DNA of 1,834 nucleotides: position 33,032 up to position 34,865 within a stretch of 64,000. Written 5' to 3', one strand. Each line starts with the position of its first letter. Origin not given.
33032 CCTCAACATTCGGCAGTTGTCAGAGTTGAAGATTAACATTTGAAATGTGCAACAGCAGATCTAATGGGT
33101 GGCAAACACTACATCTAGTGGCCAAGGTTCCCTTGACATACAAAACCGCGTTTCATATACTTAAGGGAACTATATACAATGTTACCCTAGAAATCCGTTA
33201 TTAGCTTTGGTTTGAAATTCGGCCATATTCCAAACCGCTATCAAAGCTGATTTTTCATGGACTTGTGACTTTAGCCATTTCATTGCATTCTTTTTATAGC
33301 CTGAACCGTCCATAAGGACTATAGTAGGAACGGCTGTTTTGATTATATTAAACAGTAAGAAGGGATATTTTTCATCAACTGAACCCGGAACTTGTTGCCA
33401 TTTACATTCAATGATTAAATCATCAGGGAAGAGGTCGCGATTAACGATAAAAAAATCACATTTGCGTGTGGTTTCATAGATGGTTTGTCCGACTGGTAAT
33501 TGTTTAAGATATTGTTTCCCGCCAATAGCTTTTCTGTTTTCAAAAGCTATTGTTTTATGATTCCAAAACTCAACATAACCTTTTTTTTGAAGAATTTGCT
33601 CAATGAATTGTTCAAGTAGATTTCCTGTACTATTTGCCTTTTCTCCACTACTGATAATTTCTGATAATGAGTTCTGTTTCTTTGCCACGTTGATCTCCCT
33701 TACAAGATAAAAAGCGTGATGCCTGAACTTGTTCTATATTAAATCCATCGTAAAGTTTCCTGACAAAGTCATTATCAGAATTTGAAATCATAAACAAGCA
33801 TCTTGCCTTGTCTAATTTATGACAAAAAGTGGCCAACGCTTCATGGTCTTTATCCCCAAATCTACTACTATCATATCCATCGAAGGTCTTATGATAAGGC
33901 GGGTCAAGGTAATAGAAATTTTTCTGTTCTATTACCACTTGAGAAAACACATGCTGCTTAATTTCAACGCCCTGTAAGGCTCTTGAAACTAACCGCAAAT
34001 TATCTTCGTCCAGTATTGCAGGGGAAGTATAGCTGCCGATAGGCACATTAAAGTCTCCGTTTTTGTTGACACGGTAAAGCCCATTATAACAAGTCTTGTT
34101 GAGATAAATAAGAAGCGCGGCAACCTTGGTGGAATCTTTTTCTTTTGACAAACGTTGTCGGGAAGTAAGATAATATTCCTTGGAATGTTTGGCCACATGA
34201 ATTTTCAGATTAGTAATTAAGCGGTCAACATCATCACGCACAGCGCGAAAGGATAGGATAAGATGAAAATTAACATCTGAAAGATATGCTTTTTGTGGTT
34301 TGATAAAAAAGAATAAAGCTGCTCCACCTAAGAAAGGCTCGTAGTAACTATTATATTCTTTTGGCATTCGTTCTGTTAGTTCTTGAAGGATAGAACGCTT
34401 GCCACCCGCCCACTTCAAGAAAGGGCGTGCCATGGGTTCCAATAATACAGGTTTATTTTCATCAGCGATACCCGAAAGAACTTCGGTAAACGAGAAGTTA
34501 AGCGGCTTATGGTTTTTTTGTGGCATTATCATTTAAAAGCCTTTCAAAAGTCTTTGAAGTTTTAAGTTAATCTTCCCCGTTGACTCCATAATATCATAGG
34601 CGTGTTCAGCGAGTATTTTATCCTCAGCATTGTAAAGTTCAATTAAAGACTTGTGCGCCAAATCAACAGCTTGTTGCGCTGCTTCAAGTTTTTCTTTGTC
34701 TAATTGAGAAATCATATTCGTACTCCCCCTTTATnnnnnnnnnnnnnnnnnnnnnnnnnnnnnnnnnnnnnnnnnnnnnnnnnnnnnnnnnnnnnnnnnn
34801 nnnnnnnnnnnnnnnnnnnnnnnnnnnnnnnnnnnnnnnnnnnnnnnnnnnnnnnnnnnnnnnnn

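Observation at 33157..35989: IS1595-family transposon carrying a complete restriction-modification operon, with intact 23-bp TIRs and an 8-bp target-site duplication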

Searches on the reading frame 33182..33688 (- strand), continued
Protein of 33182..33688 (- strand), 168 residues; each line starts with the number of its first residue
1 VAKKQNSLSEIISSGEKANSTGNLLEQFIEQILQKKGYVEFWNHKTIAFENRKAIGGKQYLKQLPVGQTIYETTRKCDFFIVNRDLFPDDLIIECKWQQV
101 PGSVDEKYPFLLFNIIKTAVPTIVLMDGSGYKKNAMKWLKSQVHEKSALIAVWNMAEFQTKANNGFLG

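Call 64: get_annotated_region(hit=H1, flank=4000)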
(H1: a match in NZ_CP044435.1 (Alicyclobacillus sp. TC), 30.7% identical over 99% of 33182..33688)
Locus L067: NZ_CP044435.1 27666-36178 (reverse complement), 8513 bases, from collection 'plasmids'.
description: Alicyclobacillus sp. TC plasmid p1, complete sequence
organism: Alicyclobacillus sp. TC (NCBI taxid 2606450)
taxonomy: Bacteria; Bacillota; Bacilli; Bacillales; Alicyclobacillaceae; Alicyclobacillus; Alicyclobacillus sp. TC
host: -; source: cell culture,acidic hot spring; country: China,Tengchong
typing (MOB-suite, as given by PLSDB): non-mobilizable
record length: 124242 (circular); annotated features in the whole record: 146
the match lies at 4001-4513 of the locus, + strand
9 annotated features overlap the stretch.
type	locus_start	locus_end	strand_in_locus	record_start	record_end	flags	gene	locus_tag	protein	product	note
CDS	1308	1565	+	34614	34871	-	-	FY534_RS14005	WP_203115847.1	hypothetical protein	-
CDS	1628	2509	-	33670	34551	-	-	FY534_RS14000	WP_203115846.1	Abi family protein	-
CDS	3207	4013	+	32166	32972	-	-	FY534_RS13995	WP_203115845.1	Dam family site-specific DNA-(adenine-N6)-methyltransferase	GO:0006306 - DNA methylation [Evidence IEA]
CDS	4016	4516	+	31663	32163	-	-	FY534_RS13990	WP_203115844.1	PD-(D/E)XK nuclease superfamily protein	-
CDS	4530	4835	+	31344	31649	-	-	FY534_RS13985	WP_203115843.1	hypothetical protein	-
CDS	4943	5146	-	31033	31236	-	-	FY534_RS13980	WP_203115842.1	helix-turn-helix transcriptional regulator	-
CDS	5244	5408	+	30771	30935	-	-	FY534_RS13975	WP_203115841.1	hypothetical protein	-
CDS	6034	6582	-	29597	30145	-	-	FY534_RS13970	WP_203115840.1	hypothetical protein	-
CDS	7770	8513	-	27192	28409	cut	-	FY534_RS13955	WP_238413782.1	helix-turn-helix transcriptional regulator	-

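Call 68: fold_search(model_id=the predicted structure, library=pdb)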
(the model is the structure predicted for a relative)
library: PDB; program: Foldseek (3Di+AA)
matches with E <= 10: 778; with E <= 0.001: 0
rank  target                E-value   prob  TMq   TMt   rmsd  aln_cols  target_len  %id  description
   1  2vld_B                5.9e-03  0.96  0.32  0.25   7.4       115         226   13  crystal structure of a repair endonuclease from Pyrococcus abyssi (released 2009-05-19)
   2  9ibq_A                1.6e-02  0.75  0.37  0.24  12.1       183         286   13  Structure of BstEII with DNA substrate (released 2026-03-04)
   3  6ut7_G                2.3e-02  0.66  0.35  0.17   9.5       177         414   12  Fitted model for the tetradecameric assembly of Thermococcus gammatolerans McrB AAA+ hexamers with bound McrC (released 2020-10-21)
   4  1xmx                  2.4e-02  0.95  0.43  0.22   6.4       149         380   13  Crystal structure of protein VC1899 from Vibrio cholerae (released 2004-11-16)
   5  4f0p_B                2.6e-02  0.47  0.29  0.14  10.1       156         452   13  MspJI Restriction Endonuclease - P31 Form (released 2012-08-08)
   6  4f0q_D                3.8e-02  0.35  0.27  0.14  10.5       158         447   13  MspJI Restriction Endonuclease - P21 Form (released 2012-08-08)
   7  4f0p_A                4.3e-02  0.30  0.29  0.14  11.0       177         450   14  MspJI Restriction Endonuclease - P31 Form (released 2012-08-08)
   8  7lwa_A                5.2e-02  0.35  0.24  0.17  10.0       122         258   12  Human Exonuclease 5 crystal structure (T88E) in complex with ssDNA and Mg (released 2021-07-14)
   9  4f0p_C                5.2e-02  0.35  0.32  0.15  10.8       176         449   14  MspJI Restriction Endonuclease - P31 Form (released 2012-08-08)
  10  7lw9_A                6.8e-02  0.28  0.26  0.18  12.4       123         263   13  Human Exonuclease 5 crystal structure in complex with ssDNA, Sm, and Na (released 2021-07-14)
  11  7lw8_A                8.2e-02  0.38  0.27  0.19   9.5       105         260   10  Human Exonuclease 5 crystal structure in complex with a ssDNA (released 2021-07-14)
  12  7edb_A                9.3e-02  0.54  0.35  0.20   7.2       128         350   11  EcoT38I restriction endonuclease complexed with DNA (released 2022-03-16)
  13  1m10_A                1.3e-01  0.33  0.37  0.33   9.8       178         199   10  Crystal structure of the complex of Glycoprotein Ib alpha and the von Willebrand Factor A1 Domain (released 2002-08-28)
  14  4g6v_A                1.4e-01  0.60  0.34  0.41   6.9       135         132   11  CdiA-CT/CdiI toxin and immunity complex from Burkholderia pseudomallei (released 2012-12-12)
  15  4dav_A                1.4e-01  0.54  0.27  0.21   4.2        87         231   11  The structure of Pyrococcus Furiosus SfsA in complex with DNA (released 2014-10-01)
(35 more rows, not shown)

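Call 85: find_related_loci(query=A3, collection=viral_contigs, flank=4000)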
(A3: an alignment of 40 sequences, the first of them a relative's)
Query A3 (168 aa) in viral_contigs; peptide patterns used: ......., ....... (x = any residue, [..] = any of these).
25 stretches matched a pattern; 13 encode a relative of the query (tblastn E <= 1e-3); 13 distinct loci.
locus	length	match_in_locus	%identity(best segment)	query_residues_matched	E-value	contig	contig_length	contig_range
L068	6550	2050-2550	67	1-168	2e-78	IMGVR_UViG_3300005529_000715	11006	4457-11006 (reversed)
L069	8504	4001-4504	61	1-168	8e-71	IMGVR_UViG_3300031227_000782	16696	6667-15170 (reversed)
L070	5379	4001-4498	60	3-168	1e-63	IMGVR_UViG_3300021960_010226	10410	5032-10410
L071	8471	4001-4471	42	8-167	2e-35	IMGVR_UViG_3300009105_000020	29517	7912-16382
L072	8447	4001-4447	40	12-163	4e-31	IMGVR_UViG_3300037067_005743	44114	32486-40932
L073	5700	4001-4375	40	14-158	7e-30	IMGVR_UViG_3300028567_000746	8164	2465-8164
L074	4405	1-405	44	29-166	9e-27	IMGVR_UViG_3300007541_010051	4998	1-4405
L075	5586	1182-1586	37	9-163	2e-22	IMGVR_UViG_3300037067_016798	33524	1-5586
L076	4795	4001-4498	36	8-168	5e-22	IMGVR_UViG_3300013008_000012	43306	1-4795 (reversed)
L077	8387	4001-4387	37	15-163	3e-21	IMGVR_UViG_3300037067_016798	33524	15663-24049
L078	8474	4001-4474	31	12-166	3e-16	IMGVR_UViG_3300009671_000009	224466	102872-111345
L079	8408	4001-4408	28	8-144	6e-15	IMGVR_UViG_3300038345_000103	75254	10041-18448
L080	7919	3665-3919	32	76-163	5e-9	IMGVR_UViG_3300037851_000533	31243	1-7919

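Call 89: search_protein_families(library=padloc, proteins=[window:33182-33688:-, L071:4486-4740:+], max_evalue=0.01)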
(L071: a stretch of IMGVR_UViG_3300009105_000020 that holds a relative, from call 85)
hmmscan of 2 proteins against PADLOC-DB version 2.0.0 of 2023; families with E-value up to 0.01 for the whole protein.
window:33182-33688:- (168 aa): 0 families

L071:4486-4740:+ (84 aa): 0 families

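Call 90: search_protein_families(library=phrogs, proteins=[window:33182-33688:-, L071:4486-4740:+], max_evalue=0.01)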
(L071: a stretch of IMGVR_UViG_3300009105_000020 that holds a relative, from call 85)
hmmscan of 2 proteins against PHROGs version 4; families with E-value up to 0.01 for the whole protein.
window:33182-33688:- (168 aa): 1 family
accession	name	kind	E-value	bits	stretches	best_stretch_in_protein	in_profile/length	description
phrog_4401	-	unknown function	0.0053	17.7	0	125-157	20-52/98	-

L071:4486-4740:+ (84 aa): 1 family
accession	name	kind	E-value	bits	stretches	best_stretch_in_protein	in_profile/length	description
phrog_3941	-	unknown function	6.2e-25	88.5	1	1-79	3-84/86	-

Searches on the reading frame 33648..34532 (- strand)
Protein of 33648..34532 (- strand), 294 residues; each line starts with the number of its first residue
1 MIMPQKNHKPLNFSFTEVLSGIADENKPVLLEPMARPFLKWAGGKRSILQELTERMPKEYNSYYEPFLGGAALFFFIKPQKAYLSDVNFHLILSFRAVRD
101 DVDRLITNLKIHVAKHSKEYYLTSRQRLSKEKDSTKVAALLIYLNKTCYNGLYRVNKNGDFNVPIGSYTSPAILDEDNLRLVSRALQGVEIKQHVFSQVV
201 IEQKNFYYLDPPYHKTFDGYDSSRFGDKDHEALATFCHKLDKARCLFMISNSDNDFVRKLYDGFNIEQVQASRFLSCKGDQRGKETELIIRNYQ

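Call 3: search_protein_families(library=pfam, proteins=[window:33648-34532:-], max_evalue=0.1)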
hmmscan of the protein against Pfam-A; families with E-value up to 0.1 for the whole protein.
window:33648-34532:- (294 aa): 1 family
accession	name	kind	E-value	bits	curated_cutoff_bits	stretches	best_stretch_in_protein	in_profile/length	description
PF02086.21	MethyltransfD12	-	4.3e-55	187.6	22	1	41-272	1-250/253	D12 class N6 adenine-specific DNA methyltransferase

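Call 7: search_protein_families(library=ncbifam, proteins=[window:33648-34532:-], max_evalue=0.1)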
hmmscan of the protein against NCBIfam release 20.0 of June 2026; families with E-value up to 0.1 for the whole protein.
window:33648-34532:- (294 aa): 2 families
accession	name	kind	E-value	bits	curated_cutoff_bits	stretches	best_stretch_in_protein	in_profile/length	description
TIGR00571.1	dam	subfamily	7.3e-84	281.6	114.85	1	36-292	2-267/267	Dam family site-specific DNA-(adenine-N6)-methyltransferase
NF008152.0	PRK10904.1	equivalog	3.6e-38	131.5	441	1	36-289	5-265/271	adenine-specific DNA-methyltransferase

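Call 66: search_solved_structures(query=window:33648-34532:-, max_evalue=0.00001, show_alignments=1)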
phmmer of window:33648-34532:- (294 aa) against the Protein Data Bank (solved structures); distinct sequences matched with E-value up to 0.00001: 10.
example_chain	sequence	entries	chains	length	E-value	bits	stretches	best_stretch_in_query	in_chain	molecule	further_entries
2dpm_A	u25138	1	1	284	1e-52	182.7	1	35-294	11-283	PROTEIN (ADENINE-SPECIFIC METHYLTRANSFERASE DPNII 1)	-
2g1p_A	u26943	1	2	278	3.3e-28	102.3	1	36-289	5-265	DNA adenine methylase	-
4rtj_A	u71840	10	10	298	3.6e-28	102.1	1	36-289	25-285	DNA adenine methylase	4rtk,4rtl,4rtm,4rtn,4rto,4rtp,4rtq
4gbe_D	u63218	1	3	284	4.3e-28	101.9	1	36-289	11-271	DNA adenine methylase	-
4gol_D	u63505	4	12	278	4.4e-28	101.8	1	36-289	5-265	DNA adenine methylase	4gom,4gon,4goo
2ore_D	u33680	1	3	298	4.9e-28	101.7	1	36-289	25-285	DNA adenine methylase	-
7m6b_B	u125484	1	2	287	2e-13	53.8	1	36-293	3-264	Site-specific DNA-methyltransferase (adenine-specific)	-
1yfj_A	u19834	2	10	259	8.1e-11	45.2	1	40-251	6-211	DNA adenine methylase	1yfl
1q0s_A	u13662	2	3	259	9.1e-11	45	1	40-232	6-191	DNA adenine methylase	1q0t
1yf3_A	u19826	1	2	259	1.3e-10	44.5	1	40-251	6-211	DNA adenine methylase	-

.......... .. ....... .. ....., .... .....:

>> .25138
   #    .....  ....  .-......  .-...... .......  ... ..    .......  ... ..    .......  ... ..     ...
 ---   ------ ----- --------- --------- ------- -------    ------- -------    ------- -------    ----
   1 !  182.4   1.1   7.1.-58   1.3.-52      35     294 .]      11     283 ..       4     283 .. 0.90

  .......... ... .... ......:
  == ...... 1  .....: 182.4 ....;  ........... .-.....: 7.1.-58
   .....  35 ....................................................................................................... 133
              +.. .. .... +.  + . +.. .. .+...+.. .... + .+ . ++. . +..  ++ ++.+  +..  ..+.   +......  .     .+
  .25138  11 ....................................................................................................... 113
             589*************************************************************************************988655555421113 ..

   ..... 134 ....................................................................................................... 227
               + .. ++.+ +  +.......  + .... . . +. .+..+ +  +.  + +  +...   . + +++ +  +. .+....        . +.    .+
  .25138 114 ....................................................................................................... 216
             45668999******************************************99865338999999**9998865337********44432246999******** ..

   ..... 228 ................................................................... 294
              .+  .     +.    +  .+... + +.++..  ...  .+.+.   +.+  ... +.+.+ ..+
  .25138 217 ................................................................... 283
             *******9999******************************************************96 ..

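Call 89: search_protein_families(library=padloc, proteins=[window:33648-34532:-], max_evalue=0.01)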
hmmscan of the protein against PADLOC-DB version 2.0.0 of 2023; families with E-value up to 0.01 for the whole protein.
window:33648-34532:- (294 aa): 22 families
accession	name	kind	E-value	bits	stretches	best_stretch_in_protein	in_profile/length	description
PDLC03294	MTase_II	-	1.7e-86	288.3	1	34-293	3-271/272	Type II methyltransferase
PDLC03735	oMTase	-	8e-86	286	1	34-294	6-283/284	orphan methyltransferase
PDLC03261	MTase_II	-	3.3e-61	205.4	1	34-285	23-280/643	Type II methyltransferase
PDLC03729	oMTase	-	1.3e-56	190.1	1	35-289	4-265/275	orphan methyltransferase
PDLC03266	MTase_II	-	1.6e-56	189.9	1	32-290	11-281/285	Type II methyltransferase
PDLC03247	MTase_II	-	6.1e-28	95.8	1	38-294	5-266/282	Type II methyltransferase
PDLC03344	MTase_II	-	1.6e-27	94.2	1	36-175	4-147/154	Type II methyltransferase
PDLC03253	MTase_II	-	2e-21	74.9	1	36-292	4-252/253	Type II methyltransferase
PDLC03264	MTase_II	-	3.5e-21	73.8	1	37-291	13-281/306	Type II methyltransferase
PDLC03383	MTase_II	-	1.2e-20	72.2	2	89-293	100-313/318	Type II methyltransferase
PDLC03287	MTase_II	-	9.7e-16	55.7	1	39-293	367-641/646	Type II methyltransferase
PDLC03717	oMTase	-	3.3e-15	54.2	1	36-294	3-267/285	orphan methyltransferase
PDLC04018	PD-Lambda-5_B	-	3.9e-15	53.9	1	39-273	8-255/291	-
PDLC03349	MTase_II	-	8.4e-15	52.7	2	120-247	173-309/374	Type II methyltransferase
PDLC03302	MTase_II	-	8.5e-14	49.2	1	38-250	362-575/626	Type II methyltransferase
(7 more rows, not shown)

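Call 90: search_protein_families(library=phrogs, proteins=[window:33648-34532:-], max_evalue=0.01)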
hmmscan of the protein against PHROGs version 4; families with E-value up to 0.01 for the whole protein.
window:33648-34532:- (294 aa): 5 families
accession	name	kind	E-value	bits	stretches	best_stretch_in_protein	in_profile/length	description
phrog_56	-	other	1.2e-64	220.8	1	34-293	60-323/647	DNA methyltransferase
phrog_26700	-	unknown function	2.7e-41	142.7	1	36-293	7-276/552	-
phrog_116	-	other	2.5e-30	106.4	1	32-287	507-772/779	DNA methyltransferase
phrog_1996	-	other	1.2e-18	68.5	1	176-293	24-141/150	DNA methyltransferase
phrog_23217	-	unknown function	5.8e-05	24.2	1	37-75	5-42/109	-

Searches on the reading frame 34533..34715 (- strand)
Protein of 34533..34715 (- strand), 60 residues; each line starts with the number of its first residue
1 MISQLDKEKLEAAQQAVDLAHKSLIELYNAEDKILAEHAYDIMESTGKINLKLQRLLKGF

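Call 3: search_protein_families(library=pfam, proteins=[window:34533-34715:-], max_evalue=0.1)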
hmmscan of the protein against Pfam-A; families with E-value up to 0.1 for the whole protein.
window:34533-34715:- (60 aa): 0 families

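Call 7: search_protein_families(library=ncbifam, proteins=[window:34533-34715:-], max_evalue=0.1)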
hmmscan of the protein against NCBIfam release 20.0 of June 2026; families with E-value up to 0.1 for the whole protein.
window:34533-34715:- (60 aa): 0 families

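Call 89: search_protein_families(library=padloc, proteins=[window:34533-34715:-], max_evalue=0.01)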
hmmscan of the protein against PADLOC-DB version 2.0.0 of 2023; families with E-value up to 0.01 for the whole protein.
window:34533-34715:- (60 aa): 0 families

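Call 90: search_protein_families(library=phrogs, proteins=[window:34533-34715:-], max_evalue=0.01)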
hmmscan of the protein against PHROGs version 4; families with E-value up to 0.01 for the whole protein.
window:34533-34715:- (60 aa): 0 families
